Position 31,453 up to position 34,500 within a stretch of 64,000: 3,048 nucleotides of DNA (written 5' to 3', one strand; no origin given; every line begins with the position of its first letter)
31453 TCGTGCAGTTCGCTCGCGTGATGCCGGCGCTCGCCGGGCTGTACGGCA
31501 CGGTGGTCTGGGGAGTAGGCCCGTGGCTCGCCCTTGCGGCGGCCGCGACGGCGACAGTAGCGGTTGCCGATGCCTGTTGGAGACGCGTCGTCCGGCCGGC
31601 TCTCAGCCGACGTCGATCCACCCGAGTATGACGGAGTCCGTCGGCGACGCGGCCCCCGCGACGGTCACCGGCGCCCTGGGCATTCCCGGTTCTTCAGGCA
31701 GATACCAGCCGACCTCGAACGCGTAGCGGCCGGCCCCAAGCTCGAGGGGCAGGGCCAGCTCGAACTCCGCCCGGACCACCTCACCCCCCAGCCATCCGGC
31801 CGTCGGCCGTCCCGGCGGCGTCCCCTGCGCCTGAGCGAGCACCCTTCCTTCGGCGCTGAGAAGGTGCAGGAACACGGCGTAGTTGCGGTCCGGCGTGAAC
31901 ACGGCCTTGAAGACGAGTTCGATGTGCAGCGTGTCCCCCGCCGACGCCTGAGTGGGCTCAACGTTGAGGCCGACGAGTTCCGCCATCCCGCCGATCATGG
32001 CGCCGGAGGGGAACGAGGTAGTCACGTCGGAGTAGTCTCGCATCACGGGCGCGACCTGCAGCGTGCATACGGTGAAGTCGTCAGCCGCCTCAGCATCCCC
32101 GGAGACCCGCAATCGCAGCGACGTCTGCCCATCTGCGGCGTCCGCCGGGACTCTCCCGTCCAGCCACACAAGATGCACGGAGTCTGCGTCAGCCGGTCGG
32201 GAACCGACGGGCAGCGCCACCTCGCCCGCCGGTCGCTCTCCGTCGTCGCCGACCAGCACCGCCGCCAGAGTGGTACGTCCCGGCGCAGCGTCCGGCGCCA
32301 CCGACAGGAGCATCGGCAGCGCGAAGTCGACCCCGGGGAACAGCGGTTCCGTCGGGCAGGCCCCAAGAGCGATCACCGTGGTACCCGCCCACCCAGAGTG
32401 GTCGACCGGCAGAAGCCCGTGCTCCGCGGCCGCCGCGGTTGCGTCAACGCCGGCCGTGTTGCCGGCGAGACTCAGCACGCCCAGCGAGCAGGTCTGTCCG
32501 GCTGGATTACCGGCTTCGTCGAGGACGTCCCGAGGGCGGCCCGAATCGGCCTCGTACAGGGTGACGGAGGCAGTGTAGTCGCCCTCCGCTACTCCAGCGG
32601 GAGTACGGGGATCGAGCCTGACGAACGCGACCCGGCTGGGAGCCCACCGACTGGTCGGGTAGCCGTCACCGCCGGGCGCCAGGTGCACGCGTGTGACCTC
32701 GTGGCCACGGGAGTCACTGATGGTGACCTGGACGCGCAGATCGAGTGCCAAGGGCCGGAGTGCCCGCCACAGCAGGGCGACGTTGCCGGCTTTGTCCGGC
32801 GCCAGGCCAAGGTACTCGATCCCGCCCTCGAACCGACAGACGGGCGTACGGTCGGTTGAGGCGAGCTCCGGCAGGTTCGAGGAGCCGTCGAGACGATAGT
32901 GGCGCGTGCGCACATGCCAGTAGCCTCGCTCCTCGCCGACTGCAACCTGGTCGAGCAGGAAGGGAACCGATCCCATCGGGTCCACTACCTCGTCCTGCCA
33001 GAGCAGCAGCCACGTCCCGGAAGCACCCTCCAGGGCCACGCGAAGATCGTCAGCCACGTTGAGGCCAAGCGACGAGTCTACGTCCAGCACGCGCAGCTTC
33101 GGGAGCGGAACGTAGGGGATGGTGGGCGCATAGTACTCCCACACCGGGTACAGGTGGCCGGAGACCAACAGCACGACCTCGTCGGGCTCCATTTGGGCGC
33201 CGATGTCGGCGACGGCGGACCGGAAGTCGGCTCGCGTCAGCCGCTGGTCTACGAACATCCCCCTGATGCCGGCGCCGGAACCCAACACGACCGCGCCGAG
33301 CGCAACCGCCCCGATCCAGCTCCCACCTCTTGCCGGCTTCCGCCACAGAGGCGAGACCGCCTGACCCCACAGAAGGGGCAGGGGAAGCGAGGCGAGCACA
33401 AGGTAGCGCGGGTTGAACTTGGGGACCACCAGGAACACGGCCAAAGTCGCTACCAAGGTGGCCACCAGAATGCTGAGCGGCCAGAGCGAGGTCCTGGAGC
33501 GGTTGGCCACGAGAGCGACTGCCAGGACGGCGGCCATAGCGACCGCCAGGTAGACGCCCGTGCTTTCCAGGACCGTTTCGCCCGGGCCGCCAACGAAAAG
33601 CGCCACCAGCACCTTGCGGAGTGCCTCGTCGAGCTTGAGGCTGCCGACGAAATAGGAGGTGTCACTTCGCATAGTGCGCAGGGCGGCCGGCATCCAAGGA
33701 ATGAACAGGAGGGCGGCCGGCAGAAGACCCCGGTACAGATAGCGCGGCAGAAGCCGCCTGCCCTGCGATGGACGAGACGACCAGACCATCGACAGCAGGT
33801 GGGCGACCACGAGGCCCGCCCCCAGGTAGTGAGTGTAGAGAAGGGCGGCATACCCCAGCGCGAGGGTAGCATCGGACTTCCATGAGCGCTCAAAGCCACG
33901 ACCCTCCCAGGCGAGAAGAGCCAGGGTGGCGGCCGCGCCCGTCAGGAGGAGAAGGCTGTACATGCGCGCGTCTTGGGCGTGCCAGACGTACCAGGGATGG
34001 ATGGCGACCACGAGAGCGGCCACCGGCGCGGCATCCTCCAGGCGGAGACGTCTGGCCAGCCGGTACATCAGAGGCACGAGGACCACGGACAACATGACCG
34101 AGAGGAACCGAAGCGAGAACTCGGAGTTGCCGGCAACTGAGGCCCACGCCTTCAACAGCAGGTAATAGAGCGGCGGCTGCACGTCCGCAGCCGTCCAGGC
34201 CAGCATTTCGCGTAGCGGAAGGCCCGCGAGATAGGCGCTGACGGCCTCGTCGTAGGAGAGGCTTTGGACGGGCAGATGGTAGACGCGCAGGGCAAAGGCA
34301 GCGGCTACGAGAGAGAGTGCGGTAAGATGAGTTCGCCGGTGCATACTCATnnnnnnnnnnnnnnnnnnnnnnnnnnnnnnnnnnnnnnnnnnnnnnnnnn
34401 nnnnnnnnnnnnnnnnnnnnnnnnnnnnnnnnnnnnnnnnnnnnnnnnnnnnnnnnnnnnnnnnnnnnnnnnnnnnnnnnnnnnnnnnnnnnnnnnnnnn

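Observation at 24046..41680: A 17.6-kb envelope glycosylation locus organised as two convergent operons: a Gtr/Arn-like lipid-carrier three-component system with extra GT-C and Wzy_C enzymes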

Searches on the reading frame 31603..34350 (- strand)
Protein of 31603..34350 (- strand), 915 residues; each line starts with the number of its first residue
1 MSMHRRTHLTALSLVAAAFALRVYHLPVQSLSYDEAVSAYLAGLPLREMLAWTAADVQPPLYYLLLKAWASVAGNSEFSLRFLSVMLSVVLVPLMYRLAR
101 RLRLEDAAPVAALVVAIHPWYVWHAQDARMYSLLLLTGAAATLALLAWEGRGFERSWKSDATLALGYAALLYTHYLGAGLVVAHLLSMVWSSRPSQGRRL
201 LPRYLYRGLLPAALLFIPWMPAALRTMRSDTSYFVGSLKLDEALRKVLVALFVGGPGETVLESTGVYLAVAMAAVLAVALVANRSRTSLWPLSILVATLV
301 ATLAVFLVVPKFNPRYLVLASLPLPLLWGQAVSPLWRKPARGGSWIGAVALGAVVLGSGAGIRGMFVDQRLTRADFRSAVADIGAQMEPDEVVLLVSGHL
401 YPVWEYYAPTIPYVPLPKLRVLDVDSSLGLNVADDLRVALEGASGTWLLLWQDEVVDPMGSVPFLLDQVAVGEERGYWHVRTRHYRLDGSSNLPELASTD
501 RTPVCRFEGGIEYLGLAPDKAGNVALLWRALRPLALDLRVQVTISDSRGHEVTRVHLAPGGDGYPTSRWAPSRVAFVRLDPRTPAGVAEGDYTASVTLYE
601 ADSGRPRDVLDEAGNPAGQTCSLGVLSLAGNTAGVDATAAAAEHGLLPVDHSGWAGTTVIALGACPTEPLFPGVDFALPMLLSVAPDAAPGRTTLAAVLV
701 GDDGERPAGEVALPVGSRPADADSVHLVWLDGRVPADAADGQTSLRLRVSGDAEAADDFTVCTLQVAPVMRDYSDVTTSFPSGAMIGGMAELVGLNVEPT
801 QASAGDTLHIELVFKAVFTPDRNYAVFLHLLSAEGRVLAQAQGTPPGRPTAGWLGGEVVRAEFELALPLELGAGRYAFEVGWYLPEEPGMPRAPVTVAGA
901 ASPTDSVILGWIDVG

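Call 4: search_protein_families(library=pfam, proteins=[window:31603-34350:-], max_evalue=0.01)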
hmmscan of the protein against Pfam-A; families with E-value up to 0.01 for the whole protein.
window:31603-34350:- (915 aa): 2 families
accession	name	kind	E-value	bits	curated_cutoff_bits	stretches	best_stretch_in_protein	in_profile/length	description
PF13231.12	PMT_2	-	2.8e-11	44.3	26.1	1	58-220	2-158/160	Dolichyl-phosphate-mannose-protein mannosyltransferase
PF02366.24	PMT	-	4e-05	23.7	22.7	1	59-220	64-231/245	Dolichyl-phosphate-mannose-protein mannosyltransferase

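Call 5: search_protein_families(library=ncbifam, proteins=[window:31603-34350:-], max_evalue=0.001)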
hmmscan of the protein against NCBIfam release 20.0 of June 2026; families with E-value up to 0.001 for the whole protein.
window:31603-34350:- (915 aa): 1 family
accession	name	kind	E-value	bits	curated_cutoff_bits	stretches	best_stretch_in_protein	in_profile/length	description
TIGR03663.1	TIGR03663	subfamily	2.3e-05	23.6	126.25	1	12-152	5-144/435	flippase activity-associated protein Agl23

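Call 15: find_homologous_proteins(query=window:31606-34350:-, max_evalue=1e-10)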
Query window:31606-34350:- (915 aa): 249 proteins with E <= 1e-10 among 8000 candidates; the best 120 are listed.
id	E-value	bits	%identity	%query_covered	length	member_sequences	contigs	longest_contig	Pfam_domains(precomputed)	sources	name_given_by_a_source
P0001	0.0e+0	2027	100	100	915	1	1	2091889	PF13231.13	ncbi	-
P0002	0.0e+0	1463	74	100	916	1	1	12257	-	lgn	-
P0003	0.0e+0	1052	57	100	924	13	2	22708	PF13231.13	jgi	-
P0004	1.1e-269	916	52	99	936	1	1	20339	-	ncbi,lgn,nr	ncbi:MAG: hypothetical protein HPY83_18705 [Anaerolineae bacterium]|nr:hypothetical protein [Anaerol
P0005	2.6e-266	904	51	98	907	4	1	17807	-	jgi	jgi:mannosyltransferase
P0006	3.1e-221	755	44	98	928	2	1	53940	PF13231.13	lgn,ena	-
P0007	4.9e-220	751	44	99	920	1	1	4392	PF13231.13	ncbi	-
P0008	3.8e-215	735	45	98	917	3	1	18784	PF13231.13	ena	-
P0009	1.3e-214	733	45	97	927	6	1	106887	PF13231.13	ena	-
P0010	1.3e-213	730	43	99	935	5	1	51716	-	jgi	-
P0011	5.1e-191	655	43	97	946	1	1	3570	PF13231.13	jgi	jgi:mannosyltransferase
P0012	1.9e-165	571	42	81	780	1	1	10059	-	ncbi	ncbi:MAG: hypothetical protein ACYC5O_17625, partial [Anaerolineae bacterium]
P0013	6.0e-141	490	37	95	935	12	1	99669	PF13231.13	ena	-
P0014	4.9e-132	460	37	96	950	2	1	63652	PF02366.25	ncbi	-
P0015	4.2e-131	457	35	98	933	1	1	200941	PF13231.13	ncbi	-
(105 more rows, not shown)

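Call 16: find_encoding_contigs(protein=P0001, flank=10000, max_places=2)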
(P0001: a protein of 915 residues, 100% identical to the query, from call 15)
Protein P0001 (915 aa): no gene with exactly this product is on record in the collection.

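Call 17: find_encoding_contigs(protein=P0003, flank=10000, max_places=2)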
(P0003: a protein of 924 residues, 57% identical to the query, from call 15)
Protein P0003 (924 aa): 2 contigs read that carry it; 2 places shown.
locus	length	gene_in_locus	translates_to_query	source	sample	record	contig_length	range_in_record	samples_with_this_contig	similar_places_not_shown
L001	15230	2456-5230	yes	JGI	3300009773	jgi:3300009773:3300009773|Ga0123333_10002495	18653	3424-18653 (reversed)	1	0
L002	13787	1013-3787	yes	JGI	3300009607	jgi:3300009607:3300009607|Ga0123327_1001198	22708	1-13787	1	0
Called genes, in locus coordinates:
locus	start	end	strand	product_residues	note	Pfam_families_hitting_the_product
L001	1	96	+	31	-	?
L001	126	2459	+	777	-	PF09852:DUF2079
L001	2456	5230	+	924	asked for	PF13231:PMT_2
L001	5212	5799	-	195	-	-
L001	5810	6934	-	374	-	PF13439:Glyco_transf_4, PF20706:GT4-conflict, PF00534:Glycos_transf_1, PF13692:Glyco_trans_1_4, PF13524:Glyco_trans_1_2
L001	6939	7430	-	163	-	PF04138:GtrA_DPMS_TM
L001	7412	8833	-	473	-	PF04932:Wzy_C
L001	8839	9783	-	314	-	PF01073:3Beta_HSD, PF01370:Epimerase, PF02719:Polysacc_synt_2 (faint), PF04321:RmlD_sub_bind (weak), PF07993:NAD_binding_4 (faint), PF16363:GDP_Man_Dehyd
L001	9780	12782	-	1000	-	PF02449:Glyco_hydro_42 (weak), PF04932:Wzy_C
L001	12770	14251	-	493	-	PF03990:DUF348 (faint), PF07501:G5, PF26549:Tricorn_N (weak)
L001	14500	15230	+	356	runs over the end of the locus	PF02615:Ldh_2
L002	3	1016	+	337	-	?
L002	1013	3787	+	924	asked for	PF13231:PMT_2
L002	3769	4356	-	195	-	-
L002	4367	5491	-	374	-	PF13439:Glyco_transf_4, PF20706:GT4-conflict, PF00534:Glycos_transf_1, PF13692:Glyco_trans_1_4, PF13524:Glyco_trans_1_2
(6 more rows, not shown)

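Call 18: find_encoding_contigs(protein=P0004, flank=10000, max_places=2)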
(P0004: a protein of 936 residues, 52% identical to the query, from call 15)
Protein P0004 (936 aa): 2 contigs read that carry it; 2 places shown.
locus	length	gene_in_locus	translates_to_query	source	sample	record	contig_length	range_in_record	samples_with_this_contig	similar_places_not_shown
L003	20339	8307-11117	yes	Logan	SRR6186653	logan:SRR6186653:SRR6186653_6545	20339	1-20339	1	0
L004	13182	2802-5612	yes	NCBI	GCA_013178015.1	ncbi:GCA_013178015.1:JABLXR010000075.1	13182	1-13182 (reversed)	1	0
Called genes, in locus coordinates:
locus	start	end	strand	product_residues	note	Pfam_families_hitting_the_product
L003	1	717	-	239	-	?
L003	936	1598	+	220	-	PF00132:Hexapep (weak), PF25084:LbH_EIF2B (faint), PF25087:GMPPB_C (faint), PF00132:Hexapep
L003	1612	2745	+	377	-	PF00155:Aminotran_1_2, PF01041:DegT_DnrJ_EryC1, PF01212:Beta_elim_lyase (faint)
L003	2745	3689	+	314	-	PF00535:Glycos_transf_2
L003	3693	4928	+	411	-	PF13439:Glyco_transf_4, PF13579:Glyco_trans_4_4, PF20706:GT4-conflict (faint), PF13477:Glyco_trans_4_2 (weak), PF00534:Glycos_transf_1, PF13692:Glyco_trans_1_4, PF13524:Glyco_trans_1_2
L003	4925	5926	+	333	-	PF03706:LPG_synthase_TM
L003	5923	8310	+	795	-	PF09852:DUF2079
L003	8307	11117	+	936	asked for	-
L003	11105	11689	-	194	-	-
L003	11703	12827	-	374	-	PF13439:Glyco_transf_4, PF20706:GT4-conflict, PF00534:Glycos_transf_1, PF13692:Glyco_trans_1_4, PF13524:Glyco_trans_1_2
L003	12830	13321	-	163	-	PF04138:GtrA_DPMS_TM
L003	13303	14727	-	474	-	PF04932:Wzy_C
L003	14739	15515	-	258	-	PF01370:Epimerase, PF16363:GDP_Man_Dehyd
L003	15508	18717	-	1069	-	PF04932:Wzy_C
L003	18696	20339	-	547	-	?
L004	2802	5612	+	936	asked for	-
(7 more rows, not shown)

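Call 20: find_encoding_contigs(protein=P0009, flank=10000, max_places=1)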
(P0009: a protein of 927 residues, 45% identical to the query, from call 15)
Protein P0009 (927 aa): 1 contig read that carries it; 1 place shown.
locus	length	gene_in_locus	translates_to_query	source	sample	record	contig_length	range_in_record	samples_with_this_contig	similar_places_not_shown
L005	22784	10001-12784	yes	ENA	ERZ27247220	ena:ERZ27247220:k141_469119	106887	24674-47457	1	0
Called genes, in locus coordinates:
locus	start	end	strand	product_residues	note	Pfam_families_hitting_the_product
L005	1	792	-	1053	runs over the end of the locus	PF00133:tRNA-synt_1, PF09334:tRNA-synt_1g (faint), PF08264:Anticodon_1, PF19302:DUF5915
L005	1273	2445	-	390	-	PF00155:Aminotran_1_2, PF01041:DegT_DnrJ_EryC1, PF01053:Cys_Met_Meta_PP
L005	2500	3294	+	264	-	PF14602:Hexapep_2 (faint), PF25084:LbH_EIF2B (weak), PF25087:GMPPB_C (weak), PF00132:Hexapep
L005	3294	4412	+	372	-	PF01041:DegT_DnrJ_EryC1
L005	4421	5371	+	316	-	PF00535:Glycos_transf_2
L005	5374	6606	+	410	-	PF13439:Glyco_transf_4, PF13477:Glyco_trans_4_2, PF13579:Glyco_trans_4_4, PF20706:GT4-conflict (weak), PF00534:Glycos_transf_1, PF13692:Glyco_trans_1_4, PF13524:Glyco_trans_1_2 (weak)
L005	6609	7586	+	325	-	PF03706:LPG_synthase_TM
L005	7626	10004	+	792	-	PF09852:DUF2079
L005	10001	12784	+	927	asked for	PF13231:PMT_2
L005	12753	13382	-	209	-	-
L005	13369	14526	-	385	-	PF13439:Glyco_transf_4, PF20706:GT4-conflict, PF00534:Glycos_transf_1, PF13692:Glyco_trans_1_4, PF13524:Glyco_trans_1_2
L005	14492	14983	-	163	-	PF04138:GtrA_DPMS_TM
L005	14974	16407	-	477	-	PF04932:Wzy_C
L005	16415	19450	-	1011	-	PF04932:Wzy_C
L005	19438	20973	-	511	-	PF03990:DUF348, PF07501:G5, PF26549:Tricorn_N (faint), PF07676:PD40 (faint), PF23381:Beta-prop_IFT122_1st (faint)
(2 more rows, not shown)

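Call 21: find_encoding_contigs(protein=P0013, flank=10000, max_places=1)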
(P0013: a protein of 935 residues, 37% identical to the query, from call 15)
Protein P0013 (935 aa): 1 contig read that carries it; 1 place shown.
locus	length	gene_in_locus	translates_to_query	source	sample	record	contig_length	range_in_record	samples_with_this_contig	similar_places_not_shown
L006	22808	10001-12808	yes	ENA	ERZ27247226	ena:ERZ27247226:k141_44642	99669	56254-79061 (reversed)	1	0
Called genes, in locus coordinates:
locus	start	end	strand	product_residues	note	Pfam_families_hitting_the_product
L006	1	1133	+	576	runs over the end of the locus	PF07973:tRNA_SAD, PF00587:tRNA-synt_2b, PF03129:HGTP_anticodon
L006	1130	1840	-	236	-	PF00535:Glycos_transf_2, PF13641:Glyco_tranf_2_3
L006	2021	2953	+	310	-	PF14257:DUF4349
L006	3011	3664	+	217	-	PF25087:GMPPB_C (faint), PF25084:LbH_EIF2B (weak), PF00132:Hexapep (weak)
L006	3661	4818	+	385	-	PF00155:Aminotran_1_2 (weak), PF01041:DegT_DnrJ_EryC1, PF01212:Beta_elim_lyase (weak)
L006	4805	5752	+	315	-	PF13641:Glyco_tranf_2_3 (weak), PF00535:Glycos_transf_2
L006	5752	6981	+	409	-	PF13477:Glyco_trans_4_2 (faint), PF13439:Glyco_transf_4, PF13579:Glyco_trans_4_4, PF20706:GT4-conflict (weak), PF00534:Glycos_transf_1, PF13692:Glyco_trans_1_4, PF13524:Glyco_trans_1_2 (weak)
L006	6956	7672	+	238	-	-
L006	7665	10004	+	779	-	PF09852:DUF2079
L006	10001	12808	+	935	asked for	PF13231:PMT_2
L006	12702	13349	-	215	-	-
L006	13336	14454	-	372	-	PF13439:Glyco_transf_4, PF20706:GT4-conflict (weak), PF00534:Glycos_transf_1, PF13692:Glyco_trans_1_4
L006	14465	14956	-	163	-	PF04138:GtrA_DPMS_TM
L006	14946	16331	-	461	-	PF04932:Wzy_C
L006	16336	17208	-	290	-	PF01370:Epimerase, PF16363:GDP_Man_Dehyd, PF04321:RmlD_sub_bind (weak), PF02719:Polysacc_synt_2 (weak)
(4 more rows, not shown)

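Call 22: find_encoding_contigs(protein=P0015, flank=10000, max_places=1)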
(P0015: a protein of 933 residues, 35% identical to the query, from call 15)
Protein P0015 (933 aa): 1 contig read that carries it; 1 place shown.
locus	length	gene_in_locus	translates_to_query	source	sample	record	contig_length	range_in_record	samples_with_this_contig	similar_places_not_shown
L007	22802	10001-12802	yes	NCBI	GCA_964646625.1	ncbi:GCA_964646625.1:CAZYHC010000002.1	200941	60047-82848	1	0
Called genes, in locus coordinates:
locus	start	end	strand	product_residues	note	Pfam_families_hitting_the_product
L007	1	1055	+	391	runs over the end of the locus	PF01041:DegT_DnrJ_EryC1, PF01212:Beta_elim_lyase (faint)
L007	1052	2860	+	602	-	PF01855:POR_N, PF02775:TPP_enzyme_C, PF12838:Fer4_7, PF14697:Fer4_21 (weak), PF00037:Fer4 (weak)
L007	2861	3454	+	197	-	PF01558:POR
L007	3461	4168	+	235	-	PF01177:Asp_Glu_race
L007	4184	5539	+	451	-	PF01979:Amidohydro_1, PF07969:Amidohydro_3 (weak)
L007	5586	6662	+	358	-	PF00155:Aminotran_1_2, PF12897:Asp_aminotransf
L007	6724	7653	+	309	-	PF02729:OTCace_N, PF00185:OTCace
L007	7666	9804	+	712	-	PF02629:CoA_binding (weak), PF13380:CoA_binding_2, PF13607:Succ_CoA_lig, PF13549:ATP-grasp_5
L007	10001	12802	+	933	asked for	PF13231:PMT_2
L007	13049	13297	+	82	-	-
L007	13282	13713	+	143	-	PF01850:PIN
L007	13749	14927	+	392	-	PF13585:CHU_C (faint)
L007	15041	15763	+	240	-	PF13641:Glyco_tranf_2_3, PF00535:Glycos_transf_2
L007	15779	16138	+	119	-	-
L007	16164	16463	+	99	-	-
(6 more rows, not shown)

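Call 26: list_cluster_members(proteins=[P0001])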
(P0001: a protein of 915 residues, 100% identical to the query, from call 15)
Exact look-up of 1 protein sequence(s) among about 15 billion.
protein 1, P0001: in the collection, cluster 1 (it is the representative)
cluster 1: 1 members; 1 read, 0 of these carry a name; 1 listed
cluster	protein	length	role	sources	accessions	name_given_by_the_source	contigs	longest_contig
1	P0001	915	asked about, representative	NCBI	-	-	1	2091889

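Call 28: find_related_loci(query=A1, collection=genome_contigs, flank=10000)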
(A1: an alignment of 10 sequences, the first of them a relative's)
Query A1 (915 aa) in genome_contigs; peptide patterns used: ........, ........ (x = any residue, [..] = any of these).
65 stretches matched a pattern; 54 encode a relative of the query (tblastn E <= 1e-3); 54 distinct loci.
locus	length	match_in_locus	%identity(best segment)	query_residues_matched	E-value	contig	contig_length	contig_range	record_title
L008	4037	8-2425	56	111-914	0e+0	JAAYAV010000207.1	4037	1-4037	MAG: Anaerolineae bacterium isolate AS06rmzACSIP_193 153629_AS06, whole genome shotgun sequence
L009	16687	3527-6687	51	3-914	0e+0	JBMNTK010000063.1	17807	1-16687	MAG: Anaerolineae bacterium isolate SBF912SR1HQ0001 scaffold_10302_c1, whole genome shotgun sequence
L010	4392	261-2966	44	12-914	0e+0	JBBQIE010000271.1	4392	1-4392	MAG: Anaerolineae bacterium isolate Co_metawrap_836 Cmw_836_k141_13011573_length_4392_cov_5.9953, whole genome shotgun s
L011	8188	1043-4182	37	30-899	7e-140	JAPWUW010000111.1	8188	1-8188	MAG: Anaerolineae bacterium isolate RSWS13 scaffold_2007_c1, whole genome shotgun sequence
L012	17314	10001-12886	32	14-914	4e-101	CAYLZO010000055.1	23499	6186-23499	MAG TPA_asm: uncultured Anaerolineaceae bacterium isolate SRP141376_co1_201 genome assembly, contig: NODE_4719_length_23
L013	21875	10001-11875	33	6-616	2e-59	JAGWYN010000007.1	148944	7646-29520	MAG: Chloroflexota bacterium isolate REEB491 contig-150_88, whole genome shotgun sequence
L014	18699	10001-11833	33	6-602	4e-58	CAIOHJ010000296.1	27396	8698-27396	MAG: uncultured Chloroflexi bacterium isolate LaPlata-b_bin-2647 genome assembly, contig: bin-2647:296/404, whole genome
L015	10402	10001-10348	76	18-132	6e-40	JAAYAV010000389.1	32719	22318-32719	MAG: Anaerolineae bacterium isolate AS06rmzACSIP_193 372536_AS06, whole genome shotgun sequence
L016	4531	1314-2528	32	22-417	1e-31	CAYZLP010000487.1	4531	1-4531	MAG TPA_asm: uncultured Caldilineaceae bacterium isolate binchicken_co176_4 genome assembly, contig: NODE_20470_length_4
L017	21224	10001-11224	31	18-417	5e-28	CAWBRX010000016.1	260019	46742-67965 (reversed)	MAG: uncultured Chloroflexia bacterium isolate MFD00905.bin.2.74 genome assembly, contig: contig_38022, whole genome sho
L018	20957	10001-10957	35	19-334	2e-27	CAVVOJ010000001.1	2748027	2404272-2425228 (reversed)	MAG: uncultured Chloroflexia bacterium isolate MFD09779.bin.1.15 genome assembly, contig: contig_13482, whole genome sho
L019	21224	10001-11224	32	18-417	4e-27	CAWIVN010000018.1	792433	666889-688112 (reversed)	MAG: uncultured Chloroflexia bacterium isolate MFD02979.bin.1.149 genome assembly, contig: contig_31614, whole genome sh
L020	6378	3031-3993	31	12-327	7e-27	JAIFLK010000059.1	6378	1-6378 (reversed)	MAG: Chloroflexota bacterium isolate bin_187 scaffold_23073, whole genome shotgun sequence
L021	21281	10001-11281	31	3-417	5e-26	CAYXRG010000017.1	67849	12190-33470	MAG TPA_asm: uncultured Caldilineaceae bacterium isolate SRP241326_co3_338 genome assembly, contig: NODE_710_length_6784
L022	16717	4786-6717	27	19-628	7e-29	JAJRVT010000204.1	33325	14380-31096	MAG: Chloroflexota bacterium isolate Dive96_bin10.65 k141_2365641, whole genome shotgun sequence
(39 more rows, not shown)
